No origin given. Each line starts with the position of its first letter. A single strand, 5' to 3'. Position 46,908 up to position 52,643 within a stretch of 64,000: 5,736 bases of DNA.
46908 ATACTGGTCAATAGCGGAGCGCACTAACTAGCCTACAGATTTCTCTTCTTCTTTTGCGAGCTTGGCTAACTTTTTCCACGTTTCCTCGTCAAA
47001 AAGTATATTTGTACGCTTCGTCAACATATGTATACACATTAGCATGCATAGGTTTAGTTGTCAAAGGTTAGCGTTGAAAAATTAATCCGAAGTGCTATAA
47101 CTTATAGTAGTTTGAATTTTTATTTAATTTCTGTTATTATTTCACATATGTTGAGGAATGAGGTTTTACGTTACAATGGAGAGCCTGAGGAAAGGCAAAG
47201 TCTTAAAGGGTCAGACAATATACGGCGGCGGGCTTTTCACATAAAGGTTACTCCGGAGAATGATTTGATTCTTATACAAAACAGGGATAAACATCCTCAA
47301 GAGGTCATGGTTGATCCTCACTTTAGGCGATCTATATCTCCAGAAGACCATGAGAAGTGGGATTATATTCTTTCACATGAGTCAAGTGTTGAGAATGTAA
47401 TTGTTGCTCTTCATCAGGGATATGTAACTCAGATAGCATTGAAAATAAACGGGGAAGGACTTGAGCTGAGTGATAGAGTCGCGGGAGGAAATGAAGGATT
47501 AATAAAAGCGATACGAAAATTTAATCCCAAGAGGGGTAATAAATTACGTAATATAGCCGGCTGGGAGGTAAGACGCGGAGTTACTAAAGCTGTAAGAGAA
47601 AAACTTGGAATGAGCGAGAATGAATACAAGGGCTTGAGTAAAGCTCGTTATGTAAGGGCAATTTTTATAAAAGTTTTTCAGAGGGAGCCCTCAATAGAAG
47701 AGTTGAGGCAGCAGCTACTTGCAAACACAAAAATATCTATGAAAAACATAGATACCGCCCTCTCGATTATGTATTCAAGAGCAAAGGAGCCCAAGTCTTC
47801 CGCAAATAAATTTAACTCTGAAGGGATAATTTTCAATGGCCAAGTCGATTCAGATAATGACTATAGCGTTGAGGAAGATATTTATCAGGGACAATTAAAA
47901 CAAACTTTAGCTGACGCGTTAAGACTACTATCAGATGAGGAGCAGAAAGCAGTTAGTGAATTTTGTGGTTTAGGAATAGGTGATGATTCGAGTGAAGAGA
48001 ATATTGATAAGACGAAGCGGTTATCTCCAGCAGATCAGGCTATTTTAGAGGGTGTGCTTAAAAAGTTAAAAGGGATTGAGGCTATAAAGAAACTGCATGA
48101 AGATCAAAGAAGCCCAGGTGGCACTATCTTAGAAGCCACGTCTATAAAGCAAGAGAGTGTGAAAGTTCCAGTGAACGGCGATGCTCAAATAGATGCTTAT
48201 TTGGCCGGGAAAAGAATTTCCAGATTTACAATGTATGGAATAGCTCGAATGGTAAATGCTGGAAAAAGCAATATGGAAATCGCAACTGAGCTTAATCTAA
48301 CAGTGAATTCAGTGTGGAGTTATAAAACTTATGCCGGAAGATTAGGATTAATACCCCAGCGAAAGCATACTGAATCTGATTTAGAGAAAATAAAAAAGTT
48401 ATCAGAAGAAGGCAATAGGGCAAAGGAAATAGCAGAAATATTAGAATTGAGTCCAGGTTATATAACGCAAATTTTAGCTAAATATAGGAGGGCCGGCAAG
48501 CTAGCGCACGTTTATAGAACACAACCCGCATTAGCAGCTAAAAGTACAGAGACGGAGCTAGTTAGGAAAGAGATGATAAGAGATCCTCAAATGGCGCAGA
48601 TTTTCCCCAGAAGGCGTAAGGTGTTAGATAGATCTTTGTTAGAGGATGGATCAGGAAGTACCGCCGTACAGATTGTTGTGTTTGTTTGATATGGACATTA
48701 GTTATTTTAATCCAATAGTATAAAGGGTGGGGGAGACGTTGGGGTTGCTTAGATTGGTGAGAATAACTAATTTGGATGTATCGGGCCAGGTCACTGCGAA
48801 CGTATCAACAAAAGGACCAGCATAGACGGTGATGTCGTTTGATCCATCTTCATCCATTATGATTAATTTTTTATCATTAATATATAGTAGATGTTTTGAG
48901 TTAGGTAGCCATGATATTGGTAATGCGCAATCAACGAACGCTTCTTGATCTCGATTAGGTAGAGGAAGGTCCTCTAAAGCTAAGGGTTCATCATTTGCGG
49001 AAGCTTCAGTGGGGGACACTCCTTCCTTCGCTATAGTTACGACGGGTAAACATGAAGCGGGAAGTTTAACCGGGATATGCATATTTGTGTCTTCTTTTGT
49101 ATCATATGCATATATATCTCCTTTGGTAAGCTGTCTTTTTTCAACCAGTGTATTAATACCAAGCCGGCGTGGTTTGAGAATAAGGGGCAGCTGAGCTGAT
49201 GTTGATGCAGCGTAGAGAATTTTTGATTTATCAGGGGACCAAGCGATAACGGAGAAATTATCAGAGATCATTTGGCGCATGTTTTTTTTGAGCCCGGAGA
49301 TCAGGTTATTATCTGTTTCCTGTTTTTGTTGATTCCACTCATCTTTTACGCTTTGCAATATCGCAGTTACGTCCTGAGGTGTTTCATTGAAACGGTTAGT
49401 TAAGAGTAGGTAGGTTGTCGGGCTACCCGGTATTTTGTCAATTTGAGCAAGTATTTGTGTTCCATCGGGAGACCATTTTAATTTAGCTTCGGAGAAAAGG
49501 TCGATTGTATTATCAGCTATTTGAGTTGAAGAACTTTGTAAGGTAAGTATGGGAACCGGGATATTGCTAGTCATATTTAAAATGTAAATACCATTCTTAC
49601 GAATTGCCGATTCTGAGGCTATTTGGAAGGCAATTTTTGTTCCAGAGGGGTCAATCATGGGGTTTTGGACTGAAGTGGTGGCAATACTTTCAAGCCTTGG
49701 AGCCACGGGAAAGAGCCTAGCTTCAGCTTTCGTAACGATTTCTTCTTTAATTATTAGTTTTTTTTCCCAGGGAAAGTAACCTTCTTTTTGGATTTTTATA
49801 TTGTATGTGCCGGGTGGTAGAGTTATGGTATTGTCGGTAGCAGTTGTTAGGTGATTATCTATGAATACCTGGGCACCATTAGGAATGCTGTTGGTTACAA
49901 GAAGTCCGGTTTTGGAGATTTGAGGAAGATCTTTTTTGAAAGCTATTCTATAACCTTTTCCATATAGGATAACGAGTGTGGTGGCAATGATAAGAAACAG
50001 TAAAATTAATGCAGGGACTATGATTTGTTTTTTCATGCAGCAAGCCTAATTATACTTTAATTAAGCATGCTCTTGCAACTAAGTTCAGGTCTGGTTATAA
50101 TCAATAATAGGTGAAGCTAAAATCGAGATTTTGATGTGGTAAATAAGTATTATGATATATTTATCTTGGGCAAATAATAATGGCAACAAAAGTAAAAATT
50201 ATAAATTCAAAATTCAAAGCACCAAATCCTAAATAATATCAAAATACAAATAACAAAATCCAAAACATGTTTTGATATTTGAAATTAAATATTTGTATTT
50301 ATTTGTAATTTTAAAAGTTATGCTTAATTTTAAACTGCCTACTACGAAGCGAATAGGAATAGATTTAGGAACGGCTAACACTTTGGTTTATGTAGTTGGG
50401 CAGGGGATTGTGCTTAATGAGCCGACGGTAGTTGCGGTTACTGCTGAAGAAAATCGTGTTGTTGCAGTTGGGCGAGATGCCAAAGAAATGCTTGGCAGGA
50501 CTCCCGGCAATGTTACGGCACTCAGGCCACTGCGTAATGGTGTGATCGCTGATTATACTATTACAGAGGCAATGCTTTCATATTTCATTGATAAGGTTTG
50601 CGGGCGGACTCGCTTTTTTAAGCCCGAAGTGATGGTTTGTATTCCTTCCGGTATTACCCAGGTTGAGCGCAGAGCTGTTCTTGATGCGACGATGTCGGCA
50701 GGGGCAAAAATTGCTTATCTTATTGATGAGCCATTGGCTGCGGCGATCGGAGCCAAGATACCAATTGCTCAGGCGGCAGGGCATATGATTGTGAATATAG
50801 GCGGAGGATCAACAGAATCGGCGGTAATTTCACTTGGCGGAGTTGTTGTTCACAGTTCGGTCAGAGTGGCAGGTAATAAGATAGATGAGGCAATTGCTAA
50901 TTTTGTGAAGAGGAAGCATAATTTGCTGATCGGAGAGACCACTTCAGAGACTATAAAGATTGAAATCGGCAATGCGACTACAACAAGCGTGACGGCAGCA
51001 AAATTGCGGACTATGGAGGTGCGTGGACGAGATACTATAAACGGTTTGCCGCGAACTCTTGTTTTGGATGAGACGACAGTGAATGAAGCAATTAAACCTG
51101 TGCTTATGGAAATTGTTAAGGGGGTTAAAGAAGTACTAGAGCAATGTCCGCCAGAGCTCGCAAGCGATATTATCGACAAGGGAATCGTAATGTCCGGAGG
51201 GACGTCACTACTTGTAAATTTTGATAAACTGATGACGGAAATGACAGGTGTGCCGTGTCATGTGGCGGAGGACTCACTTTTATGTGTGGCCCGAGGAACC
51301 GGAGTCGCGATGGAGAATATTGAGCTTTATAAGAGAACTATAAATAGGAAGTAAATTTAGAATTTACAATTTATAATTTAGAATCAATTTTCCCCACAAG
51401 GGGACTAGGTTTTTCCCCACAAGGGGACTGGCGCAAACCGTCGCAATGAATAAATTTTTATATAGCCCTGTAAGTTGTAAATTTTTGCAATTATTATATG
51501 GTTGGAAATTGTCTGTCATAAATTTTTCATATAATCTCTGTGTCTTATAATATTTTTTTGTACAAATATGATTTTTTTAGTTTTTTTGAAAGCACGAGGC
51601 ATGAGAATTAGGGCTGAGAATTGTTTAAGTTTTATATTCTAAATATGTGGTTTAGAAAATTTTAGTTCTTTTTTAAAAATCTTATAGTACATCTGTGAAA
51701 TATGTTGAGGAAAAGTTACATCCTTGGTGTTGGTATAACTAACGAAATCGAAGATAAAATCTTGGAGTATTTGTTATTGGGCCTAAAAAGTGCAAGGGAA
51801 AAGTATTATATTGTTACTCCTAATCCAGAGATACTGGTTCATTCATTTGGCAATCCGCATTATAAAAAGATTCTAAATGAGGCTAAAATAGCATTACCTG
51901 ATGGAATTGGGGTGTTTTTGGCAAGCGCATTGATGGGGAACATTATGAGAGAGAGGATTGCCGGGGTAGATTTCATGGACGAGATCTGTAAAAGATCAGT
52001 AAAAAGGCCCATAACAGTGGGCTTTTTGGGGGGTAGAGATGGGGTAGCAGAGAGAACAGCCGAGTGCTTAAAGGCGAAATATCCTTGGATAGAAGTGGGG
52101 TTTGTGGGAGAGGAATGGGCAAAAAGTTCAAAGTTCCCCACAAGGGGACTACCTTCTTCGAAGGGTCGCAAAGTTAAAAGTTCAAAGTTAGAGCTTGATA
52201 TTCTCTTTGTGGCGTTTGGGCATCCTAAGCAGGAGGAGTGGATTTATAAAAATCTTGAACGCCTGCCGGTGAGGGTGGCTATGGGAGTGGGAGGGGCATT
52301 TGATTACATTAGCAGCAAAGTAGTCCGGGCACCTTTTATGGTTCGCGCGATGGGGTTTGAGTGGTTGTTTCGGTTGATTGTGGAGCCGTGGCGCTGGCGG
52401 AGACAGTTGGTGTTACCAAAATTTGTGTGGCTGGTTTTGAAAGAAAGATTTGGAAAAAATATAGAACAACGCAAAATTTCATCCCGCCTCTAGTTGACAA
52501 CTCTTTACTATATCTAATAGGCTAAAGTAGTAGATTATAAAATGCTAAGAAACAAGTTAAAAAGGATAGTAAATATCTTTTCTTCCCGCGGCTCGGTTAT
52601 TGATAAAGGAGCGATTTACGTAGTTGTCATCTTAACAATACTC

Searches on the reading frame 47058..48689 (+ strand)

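Call 84: search_protein_families(library=pfam, proteins=[window:47058-48689:+], max_evalue=0.00001)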
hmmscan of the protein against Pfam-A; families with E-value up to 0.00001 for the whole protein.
window:47058-48689:+ (543 aa): 1 family
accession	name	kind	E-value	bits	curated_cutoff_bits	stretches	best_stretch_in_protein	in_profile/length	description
PF00196.25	GerE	-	8.1e-06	25.8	23.5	0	395-424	10-39/57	Bacterial regulatory proteins, luxR family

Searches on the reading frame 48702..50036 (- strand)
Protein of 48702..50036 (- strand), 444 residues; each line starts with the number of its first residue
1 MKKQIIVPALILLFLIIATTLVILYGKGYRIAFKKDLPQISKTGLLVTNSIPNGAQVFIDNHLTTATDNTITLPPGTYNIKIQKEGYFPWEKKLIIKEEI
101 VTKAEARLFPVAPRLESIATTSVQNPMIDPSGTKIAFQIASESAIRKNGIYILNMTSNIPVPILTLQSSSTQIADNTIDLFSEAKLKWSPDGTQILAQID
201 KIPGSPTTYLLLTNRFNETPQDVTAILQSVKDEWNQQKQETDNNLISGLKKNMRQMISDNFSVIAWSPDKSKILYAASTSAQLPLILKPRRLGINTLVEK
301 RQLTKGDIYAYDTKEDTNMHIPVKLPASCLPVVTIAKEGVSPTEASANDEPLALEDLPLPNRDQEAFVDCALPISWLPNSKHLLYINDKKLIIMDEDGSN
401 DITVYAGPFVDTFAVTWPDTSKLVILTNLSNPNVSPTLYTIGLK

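Call 84: search_protein_families(library=pfam, proteins=[window:48702-50036:-], max_evalue=0.00001)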
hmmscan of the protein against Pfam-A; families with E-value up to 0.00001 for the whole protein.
window:48702-50036:- (444 aa): 1 family
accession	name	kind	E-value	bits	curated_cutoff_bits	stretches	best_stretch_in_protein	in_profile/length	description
PF08308.17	PEGA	-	3.4e-11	43.3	20.8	1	44-108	2-67/71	PEGA domain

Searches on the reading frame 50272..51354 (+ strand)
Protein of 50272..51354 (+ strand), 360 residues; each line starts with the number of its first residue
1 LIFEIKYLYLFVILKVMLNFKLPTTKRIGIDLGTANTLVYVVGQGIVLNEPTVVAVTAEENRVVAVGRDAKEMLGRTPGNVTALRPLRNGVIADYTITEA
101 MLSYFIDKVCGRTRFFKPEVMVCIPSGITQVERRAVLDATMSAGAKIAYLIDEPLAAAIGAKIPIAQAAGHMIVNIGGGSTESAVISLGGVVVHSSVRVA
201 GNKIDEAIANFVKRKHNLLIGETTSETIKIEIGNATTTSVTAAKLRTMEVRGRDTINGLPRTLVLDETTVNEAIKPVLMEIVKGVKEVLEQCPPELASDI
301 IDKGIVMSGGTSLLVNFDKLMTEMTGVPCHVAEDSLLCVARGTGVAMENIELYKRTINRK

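Call 84: search_protein_families(library=pfam, proteins=[window:50272-51354:+], max_evalue=0.00001)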
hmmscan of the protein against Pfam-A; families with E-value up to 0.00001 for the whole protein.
window:50272-51354:+ (360 aa): 4 families
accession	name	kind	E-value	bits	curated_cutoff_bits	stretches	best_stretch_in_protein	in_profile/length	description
PF06723.19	MreB_Mbl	-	6e-134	446.4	27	1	26-353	2-325/327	MreB/Mbl protein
PF00022.25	Actin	-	2.6e-08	33.3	27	0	51-216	31-191/410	Actin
PF00012.26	HSP70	-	2e-07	30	20.6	1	119-343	135-368/599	Hsp70 protein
PF14450.12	FtsA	-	8.6e-07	29.8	31.8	1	173-334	2-112/127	Cell division protein FtsA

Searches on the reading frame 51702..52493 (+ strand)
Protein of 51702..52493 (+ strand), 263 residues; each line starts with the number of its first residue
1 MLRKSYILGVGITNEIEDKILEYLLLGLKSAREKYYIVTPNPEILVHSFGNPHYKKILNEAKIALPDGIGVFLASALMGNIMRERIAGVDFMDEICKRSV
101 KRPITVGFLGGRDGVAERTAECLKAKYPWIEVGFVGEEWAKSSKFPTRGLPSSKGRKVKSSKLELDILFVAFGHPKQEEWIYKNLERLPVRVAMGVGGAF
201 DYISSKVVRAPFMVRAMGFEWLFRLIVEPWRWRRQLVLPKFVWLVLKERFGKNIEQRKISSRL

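Call 84: search_protein_families(library=pfam, proteins=[window:51702-52493:+], max_evalue=0.00001)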
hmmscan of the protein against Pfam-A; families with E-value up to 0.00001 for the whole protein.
window:51702-52493:+ (263 aa): 1 family
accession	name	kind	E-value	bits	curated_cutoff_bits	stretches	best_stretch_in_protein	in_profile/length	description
PF03808.19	Glyco_tran_WecG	-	3.1e-44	151.2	27.4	1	61-235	1-167/168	Glycosyl transferase WecG/TagA/CpsF family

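Call 110: search_solved_structures(query=window:51702-52493:+, show_alignments=1, max_evalue=0.00001)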
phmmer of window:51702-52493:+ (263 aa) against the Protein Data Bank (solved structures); distinct sequences matched with E-value up to 0.00001: 3.
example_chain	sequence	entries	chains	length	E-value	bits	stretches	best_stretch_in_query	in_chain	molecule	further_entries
7mpk_A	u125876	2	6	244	4e-42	147.8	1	33-247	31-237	N-acetylglucosaminyldiphosphoundecaprenol N-acetyl-beta-D-mannosaminyltransferase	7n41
5wb4_A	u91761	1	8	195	3.3e-26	95.6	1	33-204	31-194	N-acetylglucosaminyldiphosphoundecaprenol N-acetyl-beta-D-mannosaminyltransferase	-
5wfg_A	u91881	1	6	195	4.5e-26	95.2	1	33-204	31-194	N-acetylglucosaminyldiphosphoundecaprenol N-acetyl-beta-D-mannosaminyltransferase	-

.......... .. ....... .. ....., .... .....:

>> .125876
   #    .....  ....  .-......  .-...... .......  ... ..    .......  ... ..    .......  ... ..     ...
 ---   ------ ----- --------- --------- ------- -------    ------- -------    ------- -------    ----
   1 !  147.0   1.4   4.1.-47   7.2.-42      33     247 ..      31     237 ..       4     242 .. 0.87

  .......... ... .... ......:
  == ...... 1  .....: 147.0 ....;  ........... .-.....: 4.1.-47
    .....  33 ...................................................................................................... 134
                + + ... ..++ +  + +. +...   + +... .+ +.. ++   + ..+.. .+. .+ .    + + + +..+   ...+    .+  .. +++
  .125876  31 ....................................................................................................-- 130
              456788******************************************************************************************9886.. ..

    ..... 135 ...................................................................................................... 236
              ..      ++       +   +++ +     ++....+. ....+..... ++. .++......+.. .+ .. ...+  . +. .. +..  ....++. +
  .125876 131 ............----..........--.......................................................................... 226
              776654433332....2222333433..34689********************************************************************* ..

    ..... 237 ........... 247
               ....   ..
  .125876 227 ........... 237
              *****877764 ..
